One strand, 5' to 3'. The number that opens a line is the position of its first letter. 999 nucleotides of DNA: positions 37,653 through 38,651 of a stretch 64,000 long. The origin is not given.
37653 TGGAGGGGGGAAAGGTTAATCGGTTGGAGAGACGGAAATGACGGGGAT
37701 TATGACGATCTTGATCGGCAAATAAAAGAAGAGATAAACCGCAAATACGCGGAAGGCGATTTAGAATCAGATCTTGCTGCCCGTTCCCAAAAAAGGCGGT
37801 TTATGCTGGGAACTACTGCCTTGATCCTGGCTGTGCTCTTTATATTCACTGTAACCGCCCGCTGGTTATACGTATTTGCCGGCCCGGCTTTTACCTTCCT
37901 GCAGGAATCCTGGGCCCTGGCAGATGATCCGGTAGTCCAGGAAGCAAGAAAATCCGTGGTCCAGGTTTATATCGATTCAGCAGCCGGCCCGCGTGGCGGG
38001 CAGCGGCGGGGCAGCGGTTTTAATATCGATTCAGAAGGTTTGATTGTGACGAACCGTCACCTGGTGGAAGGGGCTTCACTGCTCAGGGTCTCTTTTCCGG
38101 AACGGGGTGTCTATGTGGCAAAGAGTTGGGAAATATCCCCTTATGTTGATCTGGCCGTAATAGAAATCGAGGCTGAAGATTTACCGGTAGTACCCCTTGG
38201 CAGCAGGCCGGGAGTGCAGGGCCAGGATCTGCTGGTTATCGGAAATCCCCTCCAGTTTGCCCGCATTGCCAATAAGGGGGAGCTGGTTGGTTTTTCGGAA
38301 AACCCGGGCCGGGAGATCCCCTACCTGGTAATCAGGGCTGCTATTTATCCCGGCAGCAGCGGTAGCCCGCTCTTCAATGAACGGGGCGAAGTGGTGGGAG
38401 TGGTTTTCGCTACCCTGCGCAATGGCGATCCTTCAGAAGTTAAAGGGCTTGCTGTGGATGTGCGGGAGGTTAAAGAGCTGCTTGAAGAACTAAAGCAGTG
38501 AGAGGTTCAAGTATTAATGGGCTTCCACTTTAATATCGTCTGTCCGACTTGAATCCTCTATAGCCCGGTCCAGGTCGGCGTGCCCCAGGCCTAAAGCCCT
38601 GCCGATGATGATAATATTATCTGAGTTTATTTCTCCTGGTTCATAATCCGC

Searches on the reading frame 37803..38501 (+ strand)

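Call 3: search_protein_families(library=pfam, proteins=[window:37803-38501:+], max_evalue=0.01)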
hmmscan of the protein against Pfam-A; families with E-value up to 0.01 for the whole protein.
window:37803-38501:+ (232 aa): 6 families
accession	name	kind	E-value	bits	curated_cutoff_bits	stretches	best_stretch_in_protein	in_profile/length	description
PF13365.12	Trypsin_2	-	7.4e-27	95.3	27.6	1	70-200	1-144/144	Trypsin-like peptidase domain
PF00089.32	Trypsin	-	1.6e-05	25.3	20.6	1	70-224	27-217/220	Trypsin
PF10459.15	Peptidase_S46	-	6.2e-05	22.3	22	1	179-203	628-652/698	Peptidase S46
PF00949.27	Peptidase_S7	-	9.2e-05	22.8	20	1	182-217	94-129/131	Peptidase S7, Flavivirus NS3 serine protease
PF01732.22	Mycop_pep_DUF31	-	0.00015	22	27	1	174-203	317-346/346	Mycoplasma peptidase (DUF31)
PF02907.21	Peptidase_S29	-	0.0072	16.5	25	0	180-208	104-132/149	Hepatitis C virus NS3 protease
